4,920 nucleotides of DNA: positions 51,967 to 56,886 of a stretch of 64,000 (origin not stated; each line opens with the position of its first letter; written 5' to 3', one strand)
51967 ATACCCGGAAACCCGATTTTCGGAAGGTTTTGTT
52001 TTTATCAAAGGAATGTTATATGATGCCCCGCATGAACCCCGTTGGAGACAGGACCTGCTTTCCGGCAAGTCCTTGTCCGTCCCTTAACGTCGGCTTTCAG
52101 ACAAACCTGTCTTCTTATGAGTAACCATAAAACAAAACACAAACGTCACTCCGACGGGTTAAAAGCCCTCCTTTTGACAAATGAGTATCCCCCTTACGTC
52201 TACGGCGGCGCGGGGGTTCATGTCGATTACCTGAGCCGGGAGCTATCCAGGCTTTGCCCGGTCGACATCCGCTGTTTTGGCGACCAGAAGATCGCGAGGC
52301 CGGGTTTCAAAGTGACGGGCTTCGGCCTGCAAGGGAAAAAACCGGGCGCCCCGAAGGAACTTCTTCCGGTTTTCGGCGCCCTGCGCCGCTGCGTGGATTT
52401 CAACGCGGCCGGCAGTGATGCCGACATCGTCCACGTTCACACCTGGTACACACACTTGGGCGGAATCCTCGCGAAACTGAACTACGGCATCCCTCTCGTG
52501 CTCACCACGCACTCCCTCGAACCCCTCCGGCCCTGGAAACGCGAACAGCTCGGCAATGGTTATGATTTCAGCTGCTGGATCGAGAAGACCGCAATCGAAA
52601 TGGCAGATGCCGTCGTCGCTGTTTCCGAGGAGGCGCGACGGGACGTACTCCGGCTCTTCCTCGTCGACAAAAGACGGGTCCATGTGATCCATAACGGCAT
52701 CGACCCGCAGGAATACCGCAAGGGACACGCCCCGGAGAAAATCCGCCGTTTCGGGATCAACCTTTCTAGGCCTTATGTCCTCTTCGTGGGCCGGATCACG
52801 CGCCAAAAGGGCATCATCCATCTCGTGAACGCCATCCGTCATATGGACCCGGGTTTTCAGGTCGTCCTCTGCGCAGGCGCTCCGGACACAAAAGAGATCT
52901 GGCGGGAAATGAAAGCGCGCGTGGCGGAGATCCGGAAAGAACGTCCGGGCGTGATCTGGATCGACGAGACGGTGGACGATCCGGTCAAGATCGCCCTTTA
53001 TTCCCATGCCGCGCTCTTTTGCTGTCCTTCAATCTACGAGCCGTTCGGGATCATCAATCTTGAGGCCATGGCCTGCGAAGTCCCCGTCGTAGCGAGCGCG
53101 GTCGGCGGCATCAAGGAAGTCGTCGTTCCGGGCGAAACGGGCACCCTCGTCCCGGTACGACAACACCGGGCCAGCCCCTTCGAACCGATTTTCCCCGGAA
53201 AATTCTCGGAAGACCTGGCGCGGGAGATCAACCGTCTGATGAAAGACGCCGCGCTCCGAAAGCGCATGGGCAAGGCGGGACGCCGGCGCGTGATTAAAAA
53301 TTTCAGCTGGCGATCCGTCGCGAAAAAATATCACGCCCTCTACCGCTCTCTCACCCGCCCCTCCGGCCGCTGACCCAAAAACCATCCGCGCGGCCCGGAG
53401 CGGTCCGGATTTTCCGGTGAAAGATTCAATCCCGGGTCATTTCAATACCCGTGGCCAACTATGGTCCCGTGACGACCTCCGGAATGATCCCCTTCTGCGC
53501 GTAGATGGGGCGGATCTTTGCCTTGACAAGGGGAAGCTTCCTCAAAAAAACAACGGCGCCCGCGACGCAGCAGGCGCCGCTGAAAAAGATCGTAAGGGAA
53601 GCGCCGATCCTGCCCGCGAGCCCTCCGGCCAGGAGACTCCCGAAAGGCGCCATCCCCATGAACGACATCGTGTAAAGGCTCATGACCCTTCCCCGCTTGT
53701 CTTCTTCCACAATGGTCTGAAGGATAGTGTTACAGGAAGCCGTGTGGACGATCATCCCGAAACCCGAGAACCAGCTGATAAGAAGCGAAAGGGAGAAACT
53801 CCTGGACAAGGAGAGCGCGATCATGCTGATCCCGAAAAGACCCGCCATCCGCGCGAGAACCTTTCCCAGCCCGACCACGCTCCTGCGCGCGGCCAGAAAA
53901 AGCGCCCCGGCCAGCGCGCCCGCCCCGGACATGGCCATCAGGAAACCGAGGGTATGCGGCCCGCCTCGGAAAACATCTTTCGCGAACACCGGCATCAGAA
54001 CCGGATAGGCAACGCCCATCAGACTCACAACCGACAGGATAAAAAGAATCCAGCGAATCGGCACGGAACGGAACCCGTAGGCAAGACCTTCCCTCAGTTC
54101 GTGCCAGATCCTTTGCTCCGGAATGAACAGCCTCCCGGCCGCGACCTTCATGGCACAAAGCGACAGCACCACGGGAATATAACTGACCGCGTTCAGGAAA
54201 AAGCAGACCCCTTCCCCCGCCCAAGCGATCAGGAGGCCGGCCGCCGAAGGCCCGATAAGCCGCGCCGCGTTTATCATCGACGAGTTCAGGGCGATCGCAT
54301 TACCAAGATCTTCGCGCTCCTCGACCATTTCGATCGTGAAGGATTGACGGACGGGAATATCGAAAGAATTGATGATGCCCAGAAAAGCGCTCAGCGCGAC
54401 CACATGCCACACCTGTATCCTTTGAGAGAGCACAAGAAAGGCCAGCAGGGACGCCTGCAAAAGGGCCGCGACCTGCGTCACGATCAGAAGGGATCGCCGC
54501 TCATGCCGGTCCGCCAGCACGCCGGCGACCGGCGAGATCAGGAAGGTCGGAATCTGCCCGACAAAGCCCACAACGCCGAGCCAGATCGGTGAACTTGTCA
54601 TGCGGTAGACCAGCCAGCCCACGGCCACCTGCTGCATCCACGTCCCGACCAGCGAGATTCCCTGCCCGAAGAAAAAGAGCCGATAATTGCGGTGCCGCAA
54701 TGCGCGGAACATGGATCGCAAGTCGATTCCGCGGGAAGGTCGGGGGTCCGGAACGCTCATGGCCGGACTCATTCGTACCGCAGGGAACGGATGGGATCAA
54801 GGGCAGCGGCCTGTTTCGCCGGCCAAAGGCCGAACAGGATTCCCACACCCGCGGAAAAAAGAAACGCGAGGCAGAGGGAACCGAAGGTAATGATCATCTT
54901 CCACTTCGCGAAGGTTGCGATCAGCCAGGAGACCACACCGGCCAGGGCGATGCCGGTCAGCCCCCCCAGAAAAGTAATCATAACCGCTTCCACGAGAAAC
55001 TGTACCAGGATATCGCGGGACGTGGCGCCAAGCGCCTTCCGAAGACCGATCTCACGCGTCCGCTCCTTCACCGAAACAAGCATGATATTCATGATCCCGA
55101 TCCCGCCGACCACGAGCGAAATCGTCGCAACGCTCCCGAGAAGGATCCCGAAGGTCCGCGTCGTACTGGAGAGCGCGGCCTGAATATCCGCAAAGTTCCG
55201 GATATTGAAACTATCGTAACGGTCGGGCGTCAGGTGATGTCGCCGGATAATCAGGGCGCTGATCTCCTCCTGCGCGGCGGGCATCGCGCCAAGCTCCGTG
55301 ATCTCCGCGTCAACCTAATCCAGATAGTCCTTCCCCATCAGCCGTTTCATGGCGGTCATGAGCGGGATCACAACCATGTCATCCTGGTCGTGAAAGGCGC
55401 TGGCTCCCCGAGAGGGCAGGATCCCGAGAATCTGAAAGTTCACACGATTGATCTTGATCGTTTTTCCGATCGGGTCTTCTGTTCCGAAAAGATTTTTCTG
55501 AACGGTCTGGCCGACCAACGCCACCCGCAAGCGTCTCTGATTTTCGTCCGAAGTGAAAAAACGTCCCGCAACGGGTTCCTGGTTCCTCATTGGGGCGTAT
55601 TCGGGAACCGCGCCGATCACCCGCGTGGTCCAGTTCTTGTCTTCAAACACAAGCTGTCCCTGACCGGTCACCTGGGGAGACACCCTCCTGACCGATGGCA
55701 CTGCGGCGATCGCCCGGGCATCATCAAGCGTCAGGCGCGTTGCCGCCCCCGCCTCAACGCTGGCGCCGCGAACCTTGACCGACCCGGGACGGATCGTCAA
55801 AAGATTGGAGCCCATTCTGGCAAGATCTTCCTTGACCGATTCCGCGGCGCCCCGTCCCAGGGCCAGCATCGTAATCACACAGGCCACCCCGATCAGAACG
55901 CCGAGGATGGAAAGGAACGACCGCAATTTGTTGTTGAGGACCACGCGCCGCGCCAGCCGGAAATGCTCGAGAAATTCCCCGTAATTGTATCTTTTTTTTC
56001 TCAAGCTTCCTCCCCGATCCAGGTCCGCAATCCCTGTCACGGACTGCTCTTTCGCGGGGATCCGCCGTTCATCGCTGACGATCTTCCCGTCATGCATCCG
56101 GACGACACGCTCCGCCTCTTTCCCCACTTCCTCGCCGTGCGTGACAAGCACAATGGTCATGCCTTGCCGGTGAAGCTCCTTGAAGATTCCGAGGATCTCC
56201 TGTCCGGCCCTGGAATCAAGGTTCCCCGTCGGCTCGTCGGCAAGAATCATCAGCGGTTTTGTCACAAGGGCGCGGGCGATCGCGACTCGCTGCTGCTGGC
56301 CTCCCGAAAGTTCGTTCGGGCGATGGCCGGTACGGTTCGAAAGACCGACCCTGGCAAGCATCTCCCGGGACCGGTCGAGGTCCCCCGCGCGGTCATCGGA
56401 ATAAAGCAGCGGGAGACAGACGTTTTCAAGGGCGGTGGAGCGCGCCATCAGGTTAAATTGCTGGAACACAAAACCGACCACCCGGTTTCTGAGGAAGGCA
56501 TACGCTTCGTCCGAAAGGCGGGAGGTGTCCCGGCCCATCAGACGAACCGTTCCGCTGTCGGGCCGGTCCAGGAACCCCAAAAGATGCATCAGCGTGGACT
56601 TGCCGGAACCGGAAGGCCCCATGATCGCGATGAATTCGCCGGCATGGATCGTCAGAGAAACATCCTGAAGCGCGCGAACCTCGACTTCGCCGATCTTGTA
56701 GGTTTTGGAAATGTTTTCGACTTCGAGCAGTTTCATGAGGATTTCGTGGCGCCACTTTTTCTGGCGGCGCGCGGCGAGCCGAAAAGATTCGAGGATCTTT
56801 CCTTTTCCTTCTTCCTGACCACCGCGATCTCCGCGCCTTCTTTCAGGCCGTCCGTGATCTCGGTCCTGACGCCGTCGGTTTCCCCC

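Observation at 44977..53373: Giant membrane protein fusing an unassigned ~850-aa polytopic module to a GH94-like phosphorylase domain, divergently paired with glgM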

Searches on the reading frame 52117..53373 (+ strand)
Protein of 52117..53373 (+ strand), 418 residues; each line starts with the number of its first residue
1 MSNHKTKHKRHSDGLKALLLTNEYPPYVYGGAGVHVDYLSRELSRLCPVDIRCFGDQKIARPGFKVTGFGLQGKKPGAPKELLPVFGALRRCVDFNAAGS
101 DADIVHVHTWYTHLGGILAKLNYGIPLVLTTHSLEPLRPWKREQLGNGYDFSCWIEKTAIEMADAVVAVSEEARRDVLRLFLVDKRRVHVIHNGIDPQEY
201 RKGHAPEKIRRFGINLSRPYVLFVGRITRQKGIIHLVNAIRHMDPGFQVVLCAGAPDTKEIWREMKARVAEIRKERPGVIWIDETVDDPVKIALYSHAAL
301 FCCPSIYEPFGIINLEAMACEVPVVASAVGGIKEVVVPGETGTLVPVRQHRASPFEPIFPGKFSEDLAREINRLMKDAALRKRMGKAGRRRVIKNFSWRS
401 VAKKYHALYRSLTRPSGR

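Call 5: search_protein_families(library=pfam, proteins=[window:52117-53373:+], max_evalue=0.01)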
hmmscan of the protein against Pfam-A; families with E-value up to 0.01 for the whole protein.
window:52117-53373:+ (418 aa): 8 families
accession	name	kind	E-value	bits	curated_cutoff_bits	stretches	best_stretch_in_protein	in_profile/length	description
PF00534.26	Glycos_transf_1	-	6.2e-32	110.9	26.4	1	207-350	4-145/172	Glycosyl transferases group 1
PF13439.12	Glyco_transf_4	-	1.4e-30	107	28.5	1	29-198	1-169/170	Glycosyltransferase Family 4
PF13692.12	Glyco_trans_1_4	-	2.2e-25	90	27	1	218-349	1-128/142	Glycosyl transferases group 1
PF13579.12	Glyco_trans_4_4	-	4.3e-22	79.6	29.7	1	30-194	1-158/158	Glycosyl transferase 4-like domain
PF20706.3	GT4-conflict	-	3.4e-16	59.6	26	1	154-404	138-384/385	Family 4 Glycosyltransferase in conflict systems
PF08323.17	Glyco_transf_5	-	9.5e-09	35.8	22.7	1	100-181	127-228/239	Starch synthase catalytic domain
PF13524.12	Glyco_trans_1_2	-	4.8e-08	33.5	25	1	315-406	68-143/144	Glycosyl transferase-like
PF13477.12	Glyco_trans_4_2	-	0.0077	16.8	23.4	0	102-135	75-110/139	Glycosyl transferase 4-like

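Call 6: search_protein_families(library=ncbifam, proteins=[window:52117-53373:+], max_evalue=0.01)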
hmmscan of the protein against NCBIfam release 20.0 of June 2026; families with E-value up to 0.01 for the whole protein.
window:52117-53373:+ (418 aa): 46 families (the best 25 are shown)
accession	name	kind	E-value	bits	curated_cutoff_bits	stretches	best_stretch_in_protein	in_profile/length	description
TIGR02149.1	glgA_Coryne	subfamily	3.2e-151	503.9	302.4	1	16-412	2-390/391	glycogen synthase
TIGR03449.1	mycothiol_MshA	equivalog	7.8e-38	130.4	462.5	1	100-412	101-403/406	D-inositol-3-phosphate glycosyltransferase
TIGR03999.1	thiol_BshA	equivalog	4.5e-28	98.2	273.7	1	157-413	139-374/375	N-acetyl-alpha-D-glucosaminyl L-malate synthase BshA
TIGR02095.1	glgA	subfamily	2.9e-26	92.2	328.45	1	213-412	287-477/477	glycogen/starch synthase, ADP-glucose type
TIGR04047.1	MSMEG_0565_glyc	hypoth_equivalog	3.1e-26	92.3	259.85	1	156-410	132-372/373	MSMEG_0565 family glycosyltransferase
NF038295.1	EPS_HpsP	equivalog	5.4e-26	91.5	550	1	98-412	89-387/388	hormogonium polysaccharide biosynthesis glycosyltransferase HpsP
TIGR03088.1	stp2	hypoth_equivalog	3.4e-24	85.6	409.05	1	157-411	131-372/374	TIGR03088 family PEP-CTERM/XrtA system glycosyltransferase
NF041876.1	EPS_EpsE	equivalog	9.9e-24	84.3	400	1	185-403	185-387/389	exopolysaccharide biosynthesis GT4 family glycosyltransferase EpsE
TIGR04157.1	glyco_rSAM_CFB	subfamily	1.3e-21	77.1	400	1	151-409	158-406/406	TIGR04157 family glycosyltransferase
TIGR04063.1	stp3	hypoth_equivalog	1.5e-19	70.1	442.05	1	144-413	139-396/397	TIGR04063 family PEP-CTERM/XrtA system glycosyltransferase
NF047684.1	TeichurnBiosyTuaC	equivalog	6.6e-19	68.1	550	1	157-412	159-389/391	teichuronic acid biosynthesis protein TuaC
NF041010.1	glycosy_Agl16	equivalog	1.7e-18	66.6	575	1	151-412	122-351/352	glycosylation protein Agl16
NF053787.1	GlcN_PG_synth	equivalog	5.2e-18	65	480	1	180-413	158-360/361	N-acetylglucosaminyl phosphatidylglycerol synthase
NF012028.0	PRK15484.1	subfamily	2.5e-17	63.1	618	1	186-407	161-373/380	lipopolysaccharide N-acetylglucosaminyltransferase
NF038298.1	EPS_HpsO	equivalog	3.1e-17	62.4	575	1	154-412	138-387/388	hormogonium polysaccharide biosynthesis glycosyltransferase HpsO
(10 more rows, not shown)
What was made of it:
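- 52117..53373 (+): Divergent neighbour, a GlgM-type GT4. It is adjacent but is not shown to be part of the system. TIGR02149 at 504 bits against a cut-off of 302 (call 6).
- On GlgM-type GT4 (the neighbour, TIGR02149): 503.9 bits against a cut-off of 302.4 (call 6).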

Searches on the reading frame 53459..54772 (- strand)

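Call 17: search_protein_families(library=pfam, proteins=[window:53459-54772:-], max_evalue=0.0001)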
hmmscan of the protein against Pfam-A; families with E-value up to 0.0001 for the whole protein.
window:53459-54772:- (437 aa): 2 families
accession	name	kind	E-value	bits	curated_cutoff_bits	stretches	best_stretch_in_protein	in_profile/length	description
PF05977.19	MFS_3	-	2.2e-60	205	27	1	20-418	2-400/524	Transmembrane secretion effector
PF07690.21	MFS_1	-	1.3e-29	103.7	33.4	2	34-293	2-258/347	Major Facilitator Superfamily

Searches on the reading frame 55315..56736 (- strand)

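Call 17: search_protein_families(library=pfam, proteins=[window:55315-56736:-], max_evalue=0.0001)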
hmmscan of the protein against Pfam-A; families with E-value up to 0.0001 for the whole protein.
window:55315-56736:- (473 aa): 4 families
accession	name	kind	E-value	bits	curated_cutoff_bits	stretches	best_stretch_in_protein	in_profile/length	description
PF12704.14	MacB_PCD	-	3.9e-45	155.1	27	1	273-466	1-180/207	MacB-like periplasmic core domain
PF00005.33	ABC_tran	-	3.8e-34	118.7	25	1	23-170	1-136/137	ABC transporter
PF02463.25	SMC_N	-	2.3e-06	27.6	40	0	136-215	130-212/220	RecF/RecN/SMC N terminal domain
PF13304.12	AAA_21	-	1.4e-05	25.8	27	0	35-60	1-44/304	AAA domain, putative AbiEii toxin, Type IV TA system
